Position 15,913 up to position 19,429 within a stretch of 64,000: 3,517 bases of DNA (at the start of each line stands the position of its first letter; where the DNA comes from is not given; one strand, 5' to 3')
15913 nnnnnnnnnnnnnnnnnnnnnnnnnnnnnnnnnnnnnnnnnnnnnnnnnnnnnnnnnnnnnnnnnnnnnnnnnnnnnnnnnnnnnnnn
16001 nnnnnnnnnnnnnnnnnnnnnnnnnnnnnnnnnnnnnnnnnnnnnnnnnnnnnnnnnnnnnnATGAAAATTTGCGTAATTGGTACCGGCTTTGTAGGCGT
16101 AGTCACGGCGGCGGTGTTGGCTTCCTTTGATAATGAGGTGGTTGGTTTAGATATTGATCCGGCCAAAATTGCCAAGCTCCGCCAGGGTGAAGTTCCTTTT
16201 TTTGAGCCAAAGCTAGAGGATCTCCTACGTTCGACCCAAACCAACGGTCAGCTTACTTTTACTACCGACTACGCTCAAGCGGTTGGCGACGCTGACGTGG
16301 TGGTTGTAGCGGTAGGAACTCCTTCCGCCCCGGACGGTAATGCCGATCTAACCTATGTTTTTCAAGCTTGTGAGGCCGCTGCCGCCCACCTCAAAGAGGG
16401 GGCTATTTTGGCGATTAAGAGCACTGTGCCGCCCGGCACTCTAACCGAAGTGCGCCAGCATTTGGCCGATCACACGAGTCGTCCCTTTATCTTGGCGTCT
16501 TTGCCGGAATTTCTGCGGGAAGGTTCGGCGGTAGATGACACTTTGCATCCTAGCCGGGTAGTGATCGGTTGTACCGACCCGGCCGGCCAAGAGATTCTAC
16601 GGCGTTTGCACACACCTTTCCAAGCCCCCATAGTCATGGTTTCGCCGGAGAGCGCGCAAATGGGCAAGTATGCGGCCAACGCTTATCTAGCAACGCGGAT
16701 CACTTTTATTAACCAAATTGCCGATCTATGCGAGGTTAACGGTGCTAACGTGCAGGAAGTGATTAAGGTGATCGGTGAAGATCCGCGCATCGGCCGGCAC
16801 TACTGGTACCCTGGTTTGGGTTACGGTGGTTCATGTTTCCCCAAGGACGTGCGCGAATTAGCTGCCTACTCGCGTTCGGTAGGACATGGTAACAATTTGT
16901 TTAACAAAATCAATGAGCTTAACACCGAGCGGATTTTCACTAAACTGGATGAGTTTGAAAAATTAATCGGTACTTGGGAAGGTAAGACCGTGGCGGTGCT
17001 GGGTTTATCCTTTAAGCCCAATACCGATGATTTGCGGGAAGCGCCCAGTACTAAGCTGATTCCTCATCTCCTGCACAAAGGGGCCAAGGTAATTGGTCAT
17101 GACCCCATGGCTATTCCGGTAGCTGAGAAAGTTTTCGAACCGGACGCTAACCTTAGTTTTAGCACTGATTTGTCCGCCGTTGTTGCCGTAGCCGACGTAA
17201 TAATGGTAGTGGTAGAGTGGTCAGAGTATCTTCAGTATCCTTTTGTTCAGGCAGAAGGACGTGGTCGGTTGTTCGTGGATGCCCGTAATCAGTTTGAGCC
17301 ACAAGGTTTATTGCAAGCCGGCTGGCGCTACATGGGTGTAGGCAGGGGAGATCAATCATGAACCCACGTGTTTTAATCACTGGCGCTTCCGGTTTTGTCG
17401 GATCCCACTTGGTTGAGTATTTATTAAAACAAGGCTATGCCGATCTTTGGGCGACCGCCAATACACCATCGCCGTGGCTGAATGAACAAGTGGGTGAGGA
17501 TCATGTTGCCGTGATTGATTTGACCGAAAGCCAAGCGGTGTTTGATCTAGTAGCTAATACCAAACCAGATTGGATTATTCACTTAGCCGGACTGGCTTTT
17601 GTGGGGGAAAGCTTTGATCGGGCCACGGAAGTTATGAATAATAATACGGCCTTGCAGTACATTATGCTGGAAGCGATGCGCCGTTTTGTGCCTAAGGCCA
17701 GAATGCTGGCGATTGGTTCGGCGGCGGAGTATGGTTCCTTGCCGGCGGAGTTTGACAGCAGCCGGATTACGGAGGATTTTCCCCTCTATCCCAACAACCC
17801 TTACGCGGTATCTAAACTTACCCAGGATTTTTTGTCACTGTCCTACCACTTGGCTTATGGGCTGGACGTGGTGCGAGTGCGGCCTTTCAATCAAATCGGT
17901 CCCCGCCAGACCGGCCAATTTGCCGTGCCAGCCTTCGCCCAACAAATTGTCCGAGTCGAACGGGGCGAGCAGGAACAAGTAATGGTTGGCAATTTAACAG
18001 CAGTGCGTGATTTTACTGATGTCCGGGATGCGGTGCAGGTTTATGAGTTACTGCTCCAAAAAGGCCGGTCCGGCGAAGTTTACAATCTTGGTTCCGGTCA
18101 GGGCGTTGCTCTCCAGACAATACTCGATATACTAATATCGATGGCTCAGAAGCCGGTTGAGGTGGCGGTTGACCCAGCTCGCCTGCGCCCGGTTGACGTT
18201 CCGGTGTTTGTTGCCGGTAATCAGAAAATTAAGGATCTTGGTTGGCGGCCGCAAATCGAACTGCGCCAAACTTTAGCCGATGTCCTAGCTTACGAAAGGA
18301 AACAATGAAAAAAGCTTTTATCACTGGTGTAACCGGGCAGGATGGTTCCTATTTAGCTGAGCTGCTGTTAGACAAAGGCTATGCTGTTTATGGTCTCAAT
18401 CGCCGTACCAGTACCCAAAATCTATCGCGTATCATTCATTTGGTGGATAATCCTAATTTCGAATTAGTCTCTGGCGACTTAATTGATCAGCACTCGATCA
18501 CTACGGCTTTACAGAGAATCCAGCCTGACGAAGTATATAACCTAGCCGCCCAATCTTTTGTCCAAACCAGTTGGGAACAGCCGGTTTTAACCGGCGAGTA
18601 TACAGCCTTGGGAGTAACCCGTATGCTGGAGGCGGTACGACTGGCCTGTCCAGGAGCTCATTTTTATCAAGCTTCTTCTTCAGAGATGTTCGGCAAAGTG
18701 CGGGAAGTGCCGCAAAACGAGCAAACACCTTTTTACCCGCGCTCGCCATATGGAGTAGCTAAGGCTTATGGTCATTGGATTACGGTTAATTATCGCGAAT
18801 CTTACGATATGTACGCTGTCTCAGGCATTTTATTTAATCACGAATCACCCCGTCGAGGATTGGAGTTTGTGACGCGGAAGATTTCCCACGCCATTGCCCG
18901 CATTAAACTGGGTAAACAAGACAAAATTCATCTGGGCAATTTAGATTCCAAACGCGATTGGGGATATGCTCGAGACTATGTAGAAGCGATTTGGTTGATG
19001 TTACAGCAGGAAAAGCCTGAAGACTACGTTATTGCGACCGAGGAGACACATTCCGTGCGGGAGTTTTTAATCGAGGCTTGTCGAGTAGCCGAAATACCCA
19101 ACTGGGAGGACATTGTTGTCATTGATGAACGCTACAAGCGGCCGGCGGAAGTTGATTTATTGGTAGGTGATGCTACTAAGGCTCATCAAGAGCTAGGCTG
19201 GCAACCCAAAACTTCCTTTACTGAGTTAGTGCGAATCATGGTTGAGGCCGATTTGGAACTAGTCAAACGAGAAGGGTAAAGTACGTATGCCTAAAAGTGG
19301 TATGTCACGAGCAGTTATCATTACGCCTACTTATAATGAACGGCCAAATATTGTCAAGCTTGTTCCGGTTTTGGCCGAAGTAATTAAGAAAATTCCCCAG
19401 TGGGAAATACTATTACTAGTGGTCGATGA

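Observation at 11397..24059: Giant Cys-rich secreted protein co-transcribed with a sugar-nucleotide and GT2/GT-C glycosyltransferase operon: candidate surface-protein O-glycosylation system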

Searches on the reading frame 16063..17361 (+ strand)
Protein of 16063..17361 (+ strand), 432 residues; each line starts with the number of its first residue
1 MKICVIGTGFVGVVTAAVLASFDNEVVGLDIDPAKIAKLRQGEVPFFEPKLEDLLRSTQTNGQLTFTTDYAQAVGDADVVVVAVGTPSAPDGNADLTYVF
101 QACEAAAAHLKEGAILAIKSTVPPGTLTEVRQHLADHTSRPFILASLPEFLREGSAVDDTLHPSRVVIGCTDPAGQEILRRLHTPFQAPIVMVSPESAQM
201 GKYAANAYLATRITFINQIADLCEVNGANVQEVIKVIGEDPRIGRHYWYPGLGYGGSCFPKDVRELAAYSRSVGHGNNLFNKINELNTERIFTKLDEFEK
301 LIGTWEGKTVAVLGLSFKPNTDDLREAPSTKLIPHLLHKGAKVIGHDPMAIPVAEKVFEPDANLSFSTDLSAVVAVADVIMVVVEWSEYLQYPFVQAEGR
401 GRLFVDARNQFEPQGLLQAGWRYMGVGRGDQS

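Call 5: search_protein_families(library=pfam, proteins=[window:16063-17361:+], max_evalue=0.01)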
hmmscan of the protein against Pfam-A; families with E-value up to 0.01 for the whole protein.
window:16063-17361:+ (432 aa): 12 families
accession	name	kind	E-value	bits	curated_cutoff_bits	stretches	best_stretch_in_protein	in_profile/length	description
PF03721.20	UDPG_MGDP_dh_N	-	7.2e-58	195.7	27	1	1-181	1-186/187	UDP-glucose/GDP-mannose dehydrogenase family, NAD binding domain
PF00984.24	UDPG_MGDP_dh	-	2.6e-32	111.2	25.4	1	196-288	1-93/94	UDP-glucose/GDP-mannose dehydrogenase family, central domain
PF03720.21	UDPG_MGDP_dh_C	-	1.9e-25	89.7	30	1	311-412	1-102/103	UDP-glucose/GDP-mannose dehydrogenase family, UDP binding domain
PF02737.24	3HCDH_N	-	1.3e-06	28.9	22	1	2-84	1-86/180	3-hydroxyacyl-CoA dehydrogenase, NAD binding domain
PF01210.29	NAD_Gly3P_dh_N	-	2.3e-06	28.1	23.1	1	2-87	1-80/158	NAD-dependent glycerol-3-phosphate dehydrogenase N-terminus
PF03807.23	F420_oxidored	-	1.1e-05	26.3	21.6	1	2-93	1-76/94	NADP oxidoreductase coenzyme F420-dependent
PF03446.21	NAD_binding_2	-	1.6e-05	25.4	21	1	2-137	1-110/161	NAD binding domain of 6-phosphogluconate dehydrogenase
PF01262.27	AlaDh_PNT_C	-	0.00011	22.2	23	1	2-89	30-105/214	Alanine dehydrogenase/PNT, C-terminal domain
PF02826.25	2-Hacid_dh_C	-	0.00019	21.3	25.1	0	2-57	38-91/178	D-isomer specific 2-hydroxyacid dehydrogenase, NAD binding domain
PF01118.30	Semialdhyde_dh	-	0.00042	21.1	26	0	167-209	4-46/121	Semialdehyde dehydrogenase, NAD binding domain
PF02254.24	TrkA_N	-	0.00054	20.7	23.8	1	3-46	1-44/116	TrkA-N domain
PF02558.23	ApbA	-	0.0097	16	22.2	0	3-84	1-74/150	Ketopantoate reductase PanE/ApbA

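Call 6: search_protein_families(library=ncbifam, proteins=[window:16063-17361:+], max_evalue=0.01)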
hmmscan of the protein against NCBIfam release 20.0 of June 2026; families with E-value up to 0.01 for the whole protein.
window:16063-17361:+ (432 aa): 20 families
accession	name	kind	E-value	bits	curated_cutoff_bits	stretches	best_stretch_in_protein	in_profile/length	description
TIGR03026.1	NDP-sugDHase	subfamily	1.3e-122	409.5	189.8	1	1-409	1-413/413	nucleotide sugar dehydrogenase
NF047673.2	TeichurnBiosyTuaD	equivalog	1.4e-118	396.8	700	1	2-428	3-431/439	UDP-glucose 6-dehydrogenase TuaD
NF041297.1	UDPGDh_AglM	equivalog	2e-88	297.2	670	1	1-410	1-416/429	UDP-glucose 6-dehydrogenase AglM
NF040825.1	UDPMaNacDH_Arch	equivalog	9.5e-49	166.4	750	1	1-430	1-417/418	UDP-N-acetyl-D-mannosamine dehydrogenase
NF011631.0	PRK15057.1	equivalog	5.5e-47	160.7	757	1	1-381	1-364/388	UDP-glucose 6-dehydrogenase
NF008286.0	PRK11064.1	equivalog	5.8e-45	153.6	459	1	2-391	5-401/420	UDP-N-acetyl-D-mannosamine dehydrogenase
NF011729.0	PRK15182.1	equivalog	9e-13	47.8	592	1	2-350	8-357/425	Vi polysaccharide biosynthesis UDP-N-acetylglucosamine C-6 dehydrogenase TviB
NF000942.0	PRK00094.1-4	subfamily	1.6e-06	27.5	257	1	1-100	3-96/334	NAD(P)H-dependent glycerol-3-phosphate dehydrogenase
TIGR00745.1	apbA_panE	subfamily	5.6e-06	25.8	141.35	1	2-84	1-76/305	2-dehydropantoate 2-reductase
NF042925.1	FHMPC_DH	equivalog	1.9e-05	24.1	500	1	1-84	1-85/304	5-formyl-3-hydroxy-2-methylpyridine 4-carboxylate 5-dehydrogenase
NF004863.0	PRK06223.1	subfamily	4.7e-05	22.7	283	1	1-91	4-86/313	malate dehydrogenase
TIGR01763.1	MalateDH_bact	equivalog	0.00013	21.3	351.85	1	1-91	2-84/305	malate dehydrogenase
NF043037.1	ThreonDh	equivalog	0.00038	20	350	0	2-137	4-113/297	L-threonate dehydrogenase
NF006143.0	PRK08293.1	equivalog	0.00046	19.6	312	1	2-85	6-94/291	3-hydroxyacyl-CoA dehydrogenase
NF006374.0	PRK08605.1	subfamily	0.00073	18.7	356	0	1-35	147-182/332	D-lactate dehydrogenase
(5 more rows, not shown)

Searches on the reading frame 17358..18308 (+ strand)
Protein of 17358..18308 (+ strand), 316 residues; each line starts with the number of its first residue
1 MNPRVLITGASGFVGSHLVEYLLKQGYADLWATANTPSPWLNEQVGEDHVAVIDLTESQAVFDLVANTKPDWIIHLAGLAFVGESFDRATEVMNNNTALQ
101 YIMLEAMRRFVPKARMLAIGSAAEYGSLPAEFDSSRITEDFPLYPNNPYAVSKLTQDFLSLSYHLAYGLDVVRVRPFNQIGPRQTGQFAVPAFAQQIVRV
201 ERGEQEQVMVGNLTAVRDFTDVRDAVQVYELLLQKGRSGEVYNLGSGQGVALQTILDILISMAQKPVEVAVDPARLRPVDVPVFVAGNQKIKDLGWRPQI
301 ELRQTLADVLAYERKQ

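Call 5: search_protein_families(library=pfam, proteins=[window:17358-18308:+], max_evalue=0.01)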
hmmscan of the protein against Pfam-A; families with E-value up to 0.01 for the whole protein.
window:17358-18308:+ (316 aa): 7 families
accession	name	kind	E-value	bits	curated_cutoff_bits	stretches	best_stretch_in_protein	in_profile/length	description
PF16363.11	GDP_Man_Dehyd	-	1.2e-62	212.8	27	1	6-308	1-331/332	GDP-mannose 4,6 dehydratase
PF01370.27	Epimerase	-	3.2e-55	187.6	20.9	1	5-245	1-240/240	NAD dependent epimerase/dehydratase family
PF02719.21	Polysacc_synt_2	-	4.3e-08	33.1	20.2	1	5-105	1-113/293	Polysaccharide biosynthesis protein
PF04321.23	RmlD_sub_bind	-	7.8e-06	25.6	27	1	4-79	2-61/287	RmlD substrate binding domain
PF01073.25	3Beta_HSD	-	7.1e-05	22.4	22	1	6-94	1-93/280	3-beta hydroxysteroid dehydrogenase/isomerase family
PF07993.18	NAD_binding_4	-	0.00026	20.7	20.1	1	7-26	1-20/258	Male sterility protein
PF13460.12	NAD_binding_10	-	0.0007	19.9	27.2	1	9-107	1-99/184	NAD(P)H-binding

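Call 6: search_protein_families(library=ncbifam, proteins=[window:17358-18308:+], max_evalue=0.01)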
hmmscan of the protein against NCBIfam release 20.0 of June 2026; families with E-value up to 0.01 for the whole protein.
window:17358-18308:+ (316 aa): 37 families (the best 25 are shown)
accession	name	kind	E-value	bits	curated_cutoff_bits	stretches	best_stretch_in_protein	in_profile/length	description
TIGR04180.1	EDH_00030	hypoth_equivalog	6.8e-42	143.5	475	1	5-299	1-295/297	NAD-dependent 4,6-dehydratase LegB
TIGR01181.1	dTDP_gluc_dehyt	equivalog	5.6e-41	140.7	365.1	1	4-310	1-308/321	dTDP-glucose 4,6-dehydratase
TIGR01179.1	galE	equivalog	1.5e-36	125.9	262.3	1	4-315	1-327/332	UDP-glucose 4-epimerase GalE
TIGR01472.1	gmd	equivalog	5.9e-28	98.1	415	1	6-312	4-337/342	GDP-mannose 4,6-dehydratase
TIGR02197.1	heptose_epim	equivalog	2.5e-23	82.7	274.6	1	5-270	1-269/316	ADP-glyceromanno-heptose 6-epimerase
NF007956.0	PRK10675.1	subfamily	3.5e-21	75.7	394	1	4-312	2-328/338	UDP-glucose 4-epimerase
NF007582.0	PRK10217.1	equivalog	2.2e-17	63.2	698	1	4-271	3-283/355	dTDP-glucose 4,6-dehydratase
NF047922.1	GDPFucSynFcl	equivalog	6.4e-17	62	500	1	3-309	3-297/308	GDP-L-fucose synthase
NF007490.0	PRK10084.1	subfamily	1.4e-16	60.5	649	1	4-301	2-322/361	dTDP-glucose 4,6-dehydratase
TIGR02622.1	CDP_4_6_dhtase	equivalog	2.7e-16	59.6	278.45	1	3-313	5-330/352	CDP-glucose 4,6-dehydratase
TIGR03466.1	HpnA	hypoth_equivalog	2e-13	49.9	367.65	1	4-266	2-249/327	hopanoid-associated sugar epimerase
NF008360.0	PRK11150.1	equivalog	3e-13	49.6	452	1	5-276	2-268/310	ADP-glyceromanno-heptose 6-epimerase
NF008872.0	PRK11908.1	equivalog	6.5e-10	38.6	294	1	4-312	3-334/349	bifunctional UDP-4-keto-pentose/UDP-xylose synthase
NF052578.1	StrlDmthSdmBMthl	equivalog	7.6e-10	39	600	1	5-268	3-250/328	sterol demethylase protein SdmB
NF043036.1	ErythonDh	equivalog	9.7e-10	38.1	325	1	4-199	2-199/321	D-erythronate dehydrogenase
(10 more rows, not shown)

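Call 28: search_solved_structures(query=window:17358-18305:+, max_evalue=1e-20)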
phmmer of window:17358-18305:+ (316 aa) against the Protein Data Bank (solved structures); distinct sequences matched with E-value up to 1e-20: 23.
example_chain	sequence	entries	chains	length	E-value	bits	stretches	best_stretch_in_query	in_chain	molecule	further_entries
2pk3_A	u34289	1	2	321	2.8e-64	220.6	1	4-313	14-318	GDP-6-deoxy-D-lyxo-4-hexulose reductase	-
6x3b_A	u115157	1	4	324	6.2e-44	153.8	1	1-311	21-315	GDP-6-deoxy-D-mannose reductase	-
7us5_A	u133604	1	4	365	1.9e-33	119.4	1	3-314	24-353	GDP-D-GLYCERO-D-MANNO-HEPTOSE 4,6-DEHYDRATASE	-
1rpn_A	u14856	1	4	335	1.7e-28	103.1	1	4-306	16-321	GDP-mannose 4,6-dehydratase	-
4lw8_A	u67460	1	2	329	1.8e-28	103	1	4-306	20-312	Putative epimerase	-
6k0i_A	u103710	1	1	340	7.5e-26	94.4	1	4-314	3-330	UDP-glucose 4-epimerase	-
6k0g_A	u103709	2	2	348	8.2e-26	94.3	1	4-314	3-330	UDP-glucose 4-epimerase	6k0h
8wxk_A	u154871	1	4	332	1.3e-25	93.7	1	3-301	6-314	UDP-glucose 4-epimerase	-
6bi4_A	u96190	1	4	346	1.8e-25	93.2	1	4-312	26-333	dTDP-glucose 4,6-dehydratase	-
2hun_A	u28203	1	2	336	2.1e-25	93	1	4-303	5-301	336aa long hypothetical dTDP-glucose 4,6-dehydratase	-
4zrm_A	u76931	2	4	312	5.5e-25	91.6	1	4-315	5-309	UDP-glucose 4-epimerase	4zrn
2z1m_A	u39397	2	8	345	7.4e-25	91.2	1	3-250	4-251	GDP-D-mannose dehydratase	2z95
2p5u_A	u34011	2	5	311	8.5e-25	91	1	4-304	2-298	UDP-glucose 4-epimerase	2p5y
1r66_A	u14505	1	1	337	1.4e-24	90.3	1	4-314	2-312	TDP-glucose-4,6-dehydratase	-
1r6d_A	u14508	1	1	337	1.4e-24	90.3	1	4-314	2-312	TDP-glucose-4,6-dehydratase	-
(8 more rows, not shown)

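Call 80: search_solved_structures(query=window:17358-18305:+, max_evalue=1e-40, show_alignments=1)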
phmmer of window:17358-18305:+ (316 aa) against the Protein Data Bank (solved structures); distinct sequences matched with E-value up to 1e-40: 2.
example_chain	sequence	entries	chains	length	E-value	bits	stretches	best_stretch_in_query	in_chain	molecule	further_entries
2pk3_A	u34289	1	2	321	2.8e-64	220.6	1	4-313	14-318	GDP-6-deoxy-D-lyxo-4-hexulose reductase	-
6x3b_A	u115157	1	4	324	6.2e-44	153.8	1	1-311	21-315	GDP-6-deoxy-D-mannose reductase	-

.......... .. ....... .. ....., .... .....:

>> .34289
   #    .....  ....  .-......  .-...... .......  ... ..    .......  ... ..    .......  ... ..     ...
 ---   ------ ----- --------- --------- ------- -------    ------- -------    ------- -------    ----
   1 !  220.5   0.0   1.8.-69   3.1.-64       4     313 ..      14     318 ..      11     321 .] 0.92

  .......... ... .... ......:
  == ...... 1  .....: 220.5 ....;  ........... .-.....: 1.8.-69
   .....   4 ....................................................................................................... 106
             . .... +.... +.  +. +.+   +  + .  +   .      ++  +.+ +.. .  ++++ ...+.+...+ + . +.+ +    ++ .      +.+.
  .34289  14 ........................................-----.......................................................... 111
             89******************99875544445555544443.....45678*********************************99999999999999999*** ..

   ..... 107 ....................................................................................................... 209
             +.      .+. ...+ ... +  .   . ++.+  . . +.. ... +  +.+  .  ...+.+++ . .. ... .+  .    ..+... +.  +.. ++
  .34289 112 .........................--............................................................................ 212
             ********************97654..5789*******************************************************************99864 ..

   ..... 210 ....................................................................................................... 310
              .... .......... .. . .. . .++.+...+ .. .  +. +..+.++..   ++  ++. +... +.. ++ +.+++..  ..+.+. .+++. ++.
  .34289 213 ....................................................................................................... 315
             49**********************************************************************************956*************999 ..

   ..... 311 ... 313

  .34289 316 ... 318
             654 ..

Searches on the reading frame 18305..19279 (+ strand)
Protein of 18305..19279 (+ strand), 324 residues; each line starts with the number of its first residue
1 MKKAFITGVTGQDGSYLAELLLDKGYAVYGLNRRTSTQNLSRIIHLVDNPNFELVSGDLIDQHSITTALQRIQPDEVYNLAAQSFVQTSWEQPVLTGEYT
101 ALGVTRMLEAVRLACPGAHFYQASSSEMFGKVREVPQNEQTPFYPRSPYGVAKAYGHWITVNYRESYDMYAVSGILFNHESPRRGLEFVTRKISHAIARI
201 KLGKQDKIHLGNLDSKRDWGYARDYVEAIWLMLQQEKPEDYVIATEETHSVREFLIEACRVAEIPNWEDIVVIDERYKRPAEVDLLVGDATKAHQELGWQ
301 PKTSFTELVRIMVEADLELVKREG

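Call 5: search_protein_families(library=pfam, proteins=[window:18305-19279:+], max_evalue=0.01)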
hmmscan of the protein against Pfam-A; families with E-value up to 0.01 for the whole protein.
window:18305-19279:+ (324 aa): 5 families
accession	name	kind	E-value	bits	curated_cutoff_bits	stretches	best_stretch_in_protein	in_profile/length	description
PF16363.11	GDP_Man_Dehyd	-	1.4e-134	449.2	27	1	5-312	1-332/332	GDP-mannose 4,6 dehydratase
PF01370.27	Epimerase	-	2.1e-71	240.6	20.9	1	5-244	2-240/240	NAD dependent epimerase/dehydratase family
PF04321.23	RmlD_sub_bind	-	3.8e-09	36.5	27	1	4-162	3-138/287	RmlD substrate binding domain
PF05368.20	NmrA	-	6.5e-06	26.4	27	1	3-72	4-70/298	NmrA-like family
PF13460.12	NAD_binding_10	-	0.0098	16.2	27.2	0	8-71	1-60/184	NAD(P)H-binding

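Call 6: search_protein_families(library=ncbifam, proteins=[window:18305-19279:+], max_evalue=0.01)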
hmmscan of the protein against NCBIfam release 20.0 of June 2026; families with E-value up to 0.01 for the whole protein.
window:18305-19279:+ (324 aa): 21 families
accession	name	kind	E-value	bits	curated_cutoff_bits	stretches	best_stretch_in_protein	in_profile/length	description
TIGR01472.1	gmd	equivalog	1e-135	452.3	415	1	2-319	1-341/342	GDP-mannose 4,6-dehydratase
TIGR01181.1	dTDP_gluc_dehyt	equivalog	6.7e-36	124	365.1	1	4-314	2-309/321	dTDP-glucose 4,6-dehydratase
TIGR04180.1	EDH_00030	hypoth_equivalog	1.9e-29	102.7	475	1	5-303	2-296/297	NAD-dependent 4,6-dehydratase LegB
TIGR02622.1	CDP_4_6_dhtase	equivalog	6.6e-24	84.7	278.45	2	2-167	5-172/352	CDP-glucose 4,6-dehydratase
TIGR01179.1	galE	equivalog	2.2e-21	76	262.3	1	5-312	3-318/332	UDP-glucose 4-epimerase GalE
NF007582.0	PRK10217.1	equivalog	2.7e-18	66.2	698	1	1-314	1-329/355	dTDP-glucose 4,6-dehydratase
NF007490.0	PRK10084.1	subfamily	3.4e-16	59.2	649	1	3-315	2-333/361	dTDP-glucose 4,6-dehydratase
NF043036.1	ErythonDh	equivalog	3.1e-10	39.8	325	1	4-163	3-163/321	D-erythronate dehydrogenase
NF007956.0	PRK10675.1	subfamily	5.2e-10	39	394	1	4-164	3-164/338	UDP-glucose 4-epimerase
NF011728.1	PRK15181.1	equivalog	1e-09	37.9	760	1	2-228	16-244/348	Vi polysaccharide biosynthesis UDP-N-acetylglucosaminuronic acid C-4 epimerase TviC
NF052578.1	StrlDmthSdmBMthl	equivalog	1.8e-08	34.5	600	1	5-255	4-238/328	sterol demethylase protein SdmB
TIGR03466.1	HpnA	hypoth_equivalog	8e-08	31.5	367.65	1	3-141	2-130/327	hopanoid-associated sugar epimerase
NF008872.0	PRK11908.1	equivalog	3.9e-05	22.9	294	0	1-132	1-125/349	bifunctional UDP-4-keto-pentose/UDP-xylose synthase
TIGR01214.1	rmlD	equivalog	9.5e-05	21.6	224.05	1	5-192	3-166/285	dTDP-4-dehydrorhamnose reductase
NF049977.1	KDhSphingRedKdsR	equivalog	0.00031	20.2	400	1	5-73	7-66/267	3-ketodihydrosphingosine reductase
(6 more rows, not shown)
